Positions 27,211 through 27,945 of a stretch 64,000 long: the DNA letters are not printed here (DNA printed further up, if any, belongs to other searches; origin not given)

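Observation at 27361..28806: Degenerate receiver-like domain encoded in frame with, and directly upstream of, cytochrome oxidase subunit II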

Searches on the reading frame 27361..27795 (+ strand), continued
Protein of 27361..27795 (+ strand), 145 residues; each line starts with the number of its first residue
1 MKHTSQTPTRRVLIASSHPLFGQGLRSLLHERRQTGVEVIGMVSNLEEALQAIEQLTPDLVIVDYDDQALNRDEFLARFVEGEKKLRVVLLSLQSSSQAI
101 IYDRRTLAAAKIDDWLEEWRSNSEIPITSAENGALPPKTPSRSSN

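Call 30: search_solved_structures(query=A1, max_evalue=0.01, show_alignments=3)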
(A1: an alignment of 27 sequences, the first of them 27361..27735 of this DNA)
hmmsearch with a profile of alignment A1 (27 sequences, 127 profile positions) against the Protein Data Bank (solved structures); distinct sequences matched with E-value up to 0.01: 13.
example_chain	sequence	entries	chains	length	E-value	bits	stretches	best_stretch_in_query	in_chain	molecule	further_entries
1a04_A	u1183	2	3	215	1.3e-07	34.6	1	7-101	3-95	NITRATE/NITRITE RESPONSE REGULATOR PROTEIN NARL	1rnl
3eul_A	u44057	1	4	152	2.1e-06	30.8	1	5-104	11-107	POSSIBLE NITRATE/NITRITE RESPONSE TRANSCRIPTIONAL REGULATORY PROTEIN NARL (DNA-binding res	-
9xzo_A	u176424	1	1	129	4e-05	26.6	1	11-101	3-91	De novo protein M1X0B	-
3f6c_A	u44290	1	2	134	0.00023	24.2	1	12-81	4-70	Positive transcription regulator evgA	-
5f64_A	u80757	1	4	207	0.00029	23.8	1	10-80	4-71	Positive transcription regulator EvgA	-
8zwn_A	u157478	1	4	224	0.00038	23.5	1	11-79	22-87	DNA-binding transcriptional activator EvgA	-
7ve6_A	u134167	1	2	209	0.00082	22.4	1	10-91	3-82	Response regulator protein VraR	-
4gvp_A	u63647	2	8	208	0.001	22.1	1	11-91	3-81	Response regulator protein vraR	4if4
3t8y_A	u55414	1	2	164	0.0012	21.9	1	8-100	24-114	Chemotaxis response regulator protein-glutamate methylesterase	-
3cz5_A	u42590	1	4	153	0.0033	20.4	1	8-64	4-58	Two-component response regulator, LuxR family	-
1s8n_A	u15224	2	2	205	0.0046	20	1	5-65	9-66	putative antiterminator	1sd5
7mcd_A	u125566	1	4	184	0.0058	19.6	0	12-70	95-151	AI-designed TIM-barrel F15C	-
3n53_A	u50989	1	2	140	0.0088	19.1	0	44-101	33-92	Response regulator receiver modulated diguanylate cyclase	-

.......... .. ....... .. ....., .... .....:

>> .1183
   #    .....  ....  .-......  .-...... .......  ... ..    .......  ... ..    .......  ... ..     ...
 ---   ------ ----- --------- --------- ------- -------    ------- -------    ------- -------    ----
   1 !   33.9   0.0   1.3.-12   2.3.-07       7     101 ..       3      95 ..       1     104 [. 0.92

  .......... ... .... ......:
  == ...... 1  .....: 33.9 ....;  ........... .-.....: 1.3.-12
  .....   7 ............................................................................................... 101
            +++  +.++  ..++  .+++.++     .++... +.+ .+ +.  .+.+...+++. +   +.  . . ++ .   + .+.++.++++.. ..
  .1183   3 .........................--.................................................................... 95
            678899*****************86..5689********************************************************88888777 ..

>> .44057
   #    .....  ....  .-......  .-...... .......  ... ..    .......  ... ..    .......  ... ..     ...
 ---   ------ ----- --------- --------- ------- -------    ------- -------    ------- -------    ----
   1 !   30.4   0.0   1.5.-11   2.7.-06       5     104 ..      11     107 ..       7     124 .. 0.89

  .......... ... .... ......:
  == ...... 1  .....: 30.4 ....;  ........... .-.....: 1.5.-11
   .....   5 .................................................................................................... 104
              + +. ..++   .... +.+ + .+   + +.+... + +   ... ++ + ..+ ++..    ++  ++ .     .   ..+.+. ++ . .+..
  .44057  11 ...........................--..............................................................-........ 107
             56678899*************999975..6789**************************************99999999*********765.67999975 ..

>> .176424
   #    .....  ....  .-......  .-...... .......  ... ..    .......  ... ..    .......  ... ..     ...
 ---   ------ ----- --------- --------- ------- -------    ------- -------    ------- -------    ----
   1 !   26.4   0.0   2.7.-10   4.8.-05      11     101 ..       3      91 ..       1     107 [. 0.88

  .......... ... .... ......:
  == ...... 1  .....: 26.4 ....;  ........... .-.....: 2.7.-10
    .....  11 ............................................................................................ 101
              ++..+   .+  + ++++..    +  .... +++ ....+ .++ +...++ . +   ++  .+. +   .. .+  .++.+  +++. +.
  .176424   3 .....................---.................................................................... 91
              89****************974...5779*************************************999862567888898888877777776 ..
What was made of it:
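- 27388..27717 (+): Degenerate NarL-family receiver-like domain (residues 10-119). Order of elements: b1-a1-b2-a2-b3-a3-b4-b5-a5, with no alpha4. S16/S17 replace the acidic pair. D64, S92, Y102-D103-R104 and W115 are invariant. Alignment to the NarL structure (call 30).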

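Call 40: search_protein_representatives(alignment_id=A1)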
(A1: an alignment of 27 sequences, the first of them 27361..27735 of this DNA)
Query: 27 sequences, 127 profile positions. Proteins with E-value up to 0.001 (for the whole library): 3491; up to 1e-10: 120; up to 1e-30: 38. The best 150 are listed.
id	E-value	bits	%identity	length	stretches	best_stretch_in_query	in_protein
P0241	2.2e-57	208.5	-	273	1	4-125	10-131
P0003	1.1e-56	206.2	-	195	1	6-125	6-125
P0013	1.7e-55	202.4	-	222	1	1-122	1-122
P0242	1.0e-50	187.0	-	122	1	1-121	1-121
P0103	1.2e-50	186.8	-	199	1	4-122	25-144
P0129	2.9e-48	179.0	-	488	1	4-122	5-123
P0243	3.2e-47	175.6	-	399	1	1-121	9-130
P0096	2.9e-46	172.6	-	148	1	1-118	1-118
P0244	6.0e-46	171.5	-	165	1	6-118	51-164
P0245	1.3e-45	170.5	-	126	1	1-121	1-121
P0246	5.4e-45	168.5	-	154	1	1-120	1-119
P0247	2.8e-42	159.7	-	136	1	1-118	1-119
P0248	2.9e-42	159.6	-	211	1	8-123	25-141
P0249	1.2e-41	157.6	-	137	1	5-122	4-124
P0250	8.3e-41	154.9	-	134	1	8-119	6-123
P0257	6.1e-36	139.2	-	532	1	28-122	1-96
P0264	1.6e-33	131.4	-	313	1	1-118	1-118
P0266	6.0e-32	126.3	-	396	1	1-121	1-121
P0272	4.7e-31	123.4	-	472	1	1-117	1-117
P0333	2.1e-12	63.2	-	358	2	7-101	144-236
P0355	1.2e-10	57.4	-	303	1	11-102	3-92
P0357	1.3e-10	57.4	-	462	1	10-100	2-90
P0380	7.8e-10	54.8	-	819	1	4-101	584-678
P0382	8.6e-10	54.7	-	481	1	10-111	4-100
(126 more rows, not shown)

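Call 42: predict_structure(alignment_id=A3)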
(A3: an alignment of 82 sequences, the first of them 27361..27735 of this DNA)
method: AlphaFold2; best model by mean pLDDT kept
length: 125 residues; sequences in the alignment: 82
mean_pLDDT: 76.0   pTM: 0.69
mean pLDDT of the five models: 76.0, 75.1, 73.6, 72.8, 69.5
residues with pLDDT >= 90: 11; 70-90: 80; 50-70: 26; < 50: 8
segments of 3 or more residues with pLDDT < 50: 1-5, 123-125
pLDDT, mean of each block of 10 residues (from residue 1): 54 87 83 77 89 89 83 78 72 72 68 74 48
secondary structure, 60 per line:
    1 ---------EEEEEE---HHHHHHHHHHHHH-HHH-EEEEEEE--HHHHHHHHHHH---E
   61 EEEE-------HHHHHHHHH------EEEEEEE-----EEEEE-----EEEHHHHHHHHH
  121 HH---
elements in order: E10-15 H19-31 E37-43 H46-56 E60-64 H72-80 E87-93 E99-103 E109-111 H112-122
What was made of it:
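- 27388..27717 (+): AlphaFold pLDDT 76 (call 42).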

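Call 44: fold_search(model_id=the predicted structure, library=pdb)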
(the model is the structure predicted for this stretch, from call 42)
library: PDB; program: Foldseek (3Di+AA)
matches with E <= 10: 1408; with E <= 0.001: 4
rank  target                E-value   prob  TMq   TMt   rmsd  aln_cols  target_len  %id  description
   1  1rnl                  2.4e-04  1.00  0.57  0.37   2.9        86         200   27  THE NITRATE/NITRITE RESPONSE REGULATOR PROTEIN NARL FROM NARL (released 1996-11-08)
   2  1a04_A                3.8e-04  1.00  0.56  0.36   3.0        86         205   27  THE STRUCTURE OF THE NITRATE/NITRITE RESPONSE REGULATOR PROTEIN NARL IN THE MONOCLINIC C2 CRYSTAL FORM (released 1998-03-18)
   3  3eul_B                7.3e-04  1.00  0.55  0.55   3.1        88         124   27  Structure of the signal receiver domain of the putative response regulator NarL from Mycobacterium tuberculosis (released 2008-11-11)
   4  9xzo                  7.8e-04  1.00  0.58  0.60   1.9        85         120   27  Crystal structure of AI-designed response regulator like protein M1X0B (released 2025-10-01)
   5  3eul_A                1.0e-03  1.00  0.55  0.56   3.1        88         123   27  Structure of the signal receiver domain of the putative response regulator NarL from Mycobacterium tuberculosis (released 2008-11-11)
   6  3f6c_B                1.1e-03  1.00  0.56  0.55   2.7        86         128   24  CRYSTAL STRUCTURE OF N-TERMINAL DOMAIN OF POSITIVE TRANSCRIPTION REGULATOR evgA FROM ESCHERICHIA COLI (released 2008-11-25)
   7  8zwn_C                1.2e-03  1.00  0.57  0.36   2.6        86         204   24  Crystal structure of DNA-binding transcriptional activator EvgA from Escherichia coli str. K-12 substr. MG1655 (released 2025-06-18)
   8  5uxw_B                1.6e-03  1.00  0.51  0.27   3.5        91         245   20  Crystal Structure of Anti-anti-sigma factor PhyR from Bartonella quintana (released 2018-02-28)
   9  3t8y_A                1.8e-03  1.00  0.57  0.53   2.2        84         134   24  Crystal structure of the response regulator domain of Thermotoga maritima CheB (released 2011-09-14)
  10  3t8y_B                1.8e-03  1.00  0.57  0.52   2.9        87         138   23  Crystal structure of the response regulator domain of Thermotoga maritima CheB (released 2011-09-14)
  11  8zwn_A                2.0e-03  1.00  0.56  0.35   2.1        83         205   25  Crystal structure of DNA-binding transcriptional activator EvgA from Escherichia coli str. K-12 substr. MG1655 (released 2025-06-18)
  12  3eul_C                2.0e-03  1.00  0.54  0.56   3.1        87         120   28  Structure of the signal receiver domain of the putative response regulator NarL from Mycobacterium tuberculosis (released 2008-11-11)
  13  3cz5_A                2.0e-03  1.00  0.53  0.47   3.2        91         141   20  Crystal structure of two-component response regulator, LuxR family, from Aurantimonas sp. SI85-9A1 (released 2008-05-06)
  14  5uxv_A                2.0e-03  1.00  0.51  0.28   3.5        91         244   20  Crystal Structure of Anti-anti-sigma factor PhyR I40V/S51C mutant from Bartonella quintana (released 2018-02-28)
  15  1s8n                  2.1e-03  1.00  0.45  0.32   4.0        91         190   27  Crystal structure of Rv1626 from Mycobacterium tuberculosis (released 2004-09-21)
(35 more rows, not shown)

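Call 51: search_protein_families(library=pfam, proteins=[P0357, P0382, P0272, P0257, P0243, P0266, P0333, P0380, P0264, P0355], max_evalue=0.001)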
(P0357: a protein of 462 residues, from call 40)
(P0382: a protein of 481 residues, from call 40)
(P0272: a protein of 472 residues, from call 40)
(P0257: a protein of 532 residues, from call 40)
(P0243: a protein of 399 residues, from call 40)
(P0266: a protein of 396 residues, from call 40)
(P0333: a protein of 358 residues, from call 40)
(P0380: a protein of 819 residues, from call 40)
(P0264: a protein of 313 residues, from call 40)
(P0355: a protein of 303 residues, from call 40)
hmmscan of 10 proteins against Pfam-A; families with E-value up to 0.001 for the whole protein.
P0357 (462 aa): 3 families
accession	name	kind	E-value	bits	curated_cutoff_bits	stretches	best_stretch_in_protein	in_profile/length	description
PF04055.27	Radical_SAM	-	9.3e-35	120.7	29.5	1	145-306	1-165/166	Radical SAM superfamily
PF06463.18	Mob_synth_C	-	8.5e-29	100.5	37.4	1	313-442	2-124/128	Molybdenum Cofactor Synthesis C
PF13353.11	Fer4_12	-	4.5e-05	24.2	22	1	149-231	13-94/137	4Fe-4S single cluster domain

P0382 (481 aa): 5 families
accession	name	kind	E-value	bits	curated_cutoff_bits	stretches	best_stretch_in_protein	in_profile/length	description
PF00116.26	COX2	-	1.1e-18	67.7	22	1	293-366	46-119/120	Cytochrome C oxidase subunit II, periplasmic domain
PF02790.20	COX2_TM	-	2e-08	34.7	22.8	1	186-252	19-84/88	Cytochrome C oxidase subunit II, transmembrane domain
PF00034.26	Cytochrom_C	-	1.5e-07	33.1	21.3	1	388-481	2-90/90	Cytochrome c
PF00072.30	Response_reg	-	4.4e-06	27.3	30.2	1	6-92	1-87/111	Response regulator receiver domain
PF13442.11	Cytochrome_CBB3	-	0.00012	22.8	27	1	386-477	2-68/68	Cytochrome C oxidase, cbb3-type, subunit III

P0272 (472 aa): 4 families
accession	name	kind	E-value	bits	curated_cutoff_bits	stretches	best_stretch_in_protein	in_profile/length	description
PF00116.26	COX2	-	5.9e-15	55.7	22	1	283-359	47-119/120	Cytochrome C oxidase subunit II, periplasmic domain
PF00034.26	Cytochrom_C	-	1.1e-10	43.1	21.3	1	379-472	1-90/90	Cytochrome c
PF13442.11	Cytochrome_CBB3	-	2e-09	38.1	27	1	378-468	2-68/68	Cytochrome C oxidase, cbb3-type, subunit III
PF02790.20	COX2_TM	-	3.4e-05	24.4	22.8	1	167-241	9-82/88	Cytochrome C oxidase subunit II, transmembrane domain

P0257 (532 aa): 6 families
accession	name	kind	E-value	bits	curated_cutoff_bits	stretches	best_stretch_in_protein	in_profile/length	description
PF00116.26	COX2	-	7.1e-18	65.1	22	1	341-418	44-119/120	Cytochrome C oxidase subunit II, periplasmic domain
PF00034.26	Cytochrom_C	-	1.2e-10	43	21.3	1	438-532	1-90/90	Cytochrome c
PF13442.11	Cytochrome_CBB3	-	2.9e-08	34.3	27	1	438-528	3-68/68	Cytochrome C oxidase, cbb3-type, subunit III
PF02790.20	COX2_TM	-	3.3e-06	27.6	22.8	0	147-222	6-80/88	Cytochrome C oxidase subunit II, transmembrane domain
PF13473.12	Cupredoxin_1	-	2e-05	25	27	1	335-400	27-93/104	Cupredoxin-like domain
PF03514.20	GRAS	-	3.2e-05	23.5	27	1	16-87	221-295/374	GRAS domain family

P0243 (399 aa): 3 families
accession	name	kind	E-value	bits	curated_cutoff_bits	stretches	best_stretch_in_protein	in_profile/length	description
PF00116.26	COX2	-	2.3e-18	66.7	22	1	299-373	47-118/120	Cytochrome C oxidase subunit II, periplasmic domain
PF02790.20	COX2_TM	-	1.3e-09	38.6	22.8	1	182-259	8-84/88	Cytochrome C oxidase subunit II, transmembrane domain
PF00072.30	Response_reg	-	1.2e-05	25.9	30.2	1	20-104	1-81/111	Response regulator receiver domain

P0266 (396 aa): 1 family
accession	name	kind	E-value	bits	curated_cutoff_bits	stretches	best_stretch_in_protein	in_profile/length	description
PF02104.20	SURF1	-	1.1e-39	137.4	23.4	1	160-371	2-205/205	SURF1 family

P0333 (358 aa): 5 families
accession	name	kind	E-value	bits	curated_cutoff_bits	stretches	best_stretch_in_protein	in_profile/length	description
PF00072.30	Response_reg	-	9.9e-64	212.9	30.2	2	9-120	1-110/111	Response regulator receiver domain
PF00196.25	GerE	-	1.6e-20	72.9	23.5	1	296-351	2-57/57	Bacterial regulatory proteins, luxR family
PF08281.18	Sigma70_r4_2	-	4.6e-05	23.4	25.7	1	296-339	10-54/54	Sigma-70, region 4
PF13936.12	HTH_38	-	0.00067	19.8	27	0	295-333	3-42/44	Helix-turn-helix domain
PF13412.12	HTH_24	-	0.00082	19.3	21.9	0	298-338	2-44/48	Winged helix-turn-helix DNA-binding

P0380 (819 aa): 11 families
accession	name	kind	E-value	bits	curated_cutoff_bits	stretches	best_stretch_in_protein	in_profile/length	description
PF16927.11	HisKA_7TM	-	1.6e-26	94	28.6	1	16-234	6-224/224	N-terminal 7TM region of histidine kinase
PF00072.30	Response_reg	-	2.8e-26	92.3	30.2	1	592-698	1-106/111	Response regulator receiver domain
PF00196.25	GerE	-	5.1e-15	55.3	23.5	1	758-812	2-56/57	Bacterial regulatory proteins, luxR family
PF02518.31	HATPase_c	-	4.2e-13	50.1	26.4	1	485-579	3-109/111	Histidine kinase-, DNA gyrase B-, and HSP90-like ATPase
PF07730.19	HisKA_3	-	1.1e-11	45.5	24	1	365-431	1-66/68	Histidine kinase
PF08448.16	PAS_4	-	3.9e-10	40.4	23.1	1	241-351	1-109/110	PAS fold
PF08281.18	Sigma70_r4_2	-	2.6e-09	37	25.7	1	756-796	8-49/54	Sigma-70, region 4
PF04545.22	Sigma70_r4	-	4.2e-08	33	24.1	1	755-801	1-48/50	Sigma-70, region 4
PF00989.32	PAS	-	3.2e-06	27.6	22.6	1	239-347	5-113/113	PAS fold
PF12860.13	PAS_7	-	4.6e-05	24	27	1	241-355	1-115/115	PAS fold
PF13384.12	HTH_23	-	0.00047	20.3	24.6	0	765-791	9-35/50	Homeodomain-like domain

P0264 (313 aa): 1 family
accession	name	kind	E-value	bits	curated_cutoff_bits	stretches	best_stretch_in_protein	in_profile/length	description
PF02790.20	COX2_TM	-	6e-07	30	22.8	1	201-274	12-81/88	Cytochrome C oxidase subunit II, transmembrane domain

P0355 (303 aa): 2 families
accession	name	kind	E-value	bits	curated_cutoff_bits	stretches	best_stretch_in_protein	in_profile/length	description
PF04055.27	Radical_SAM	-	2.1e-34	119.6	29.5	1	144-302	1-162/166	Radical SAM superfamily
PF13353.11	Fer4_12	-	2.4e-05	25.1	22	1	148-250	13-114/137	4Fe-4S single cluster domain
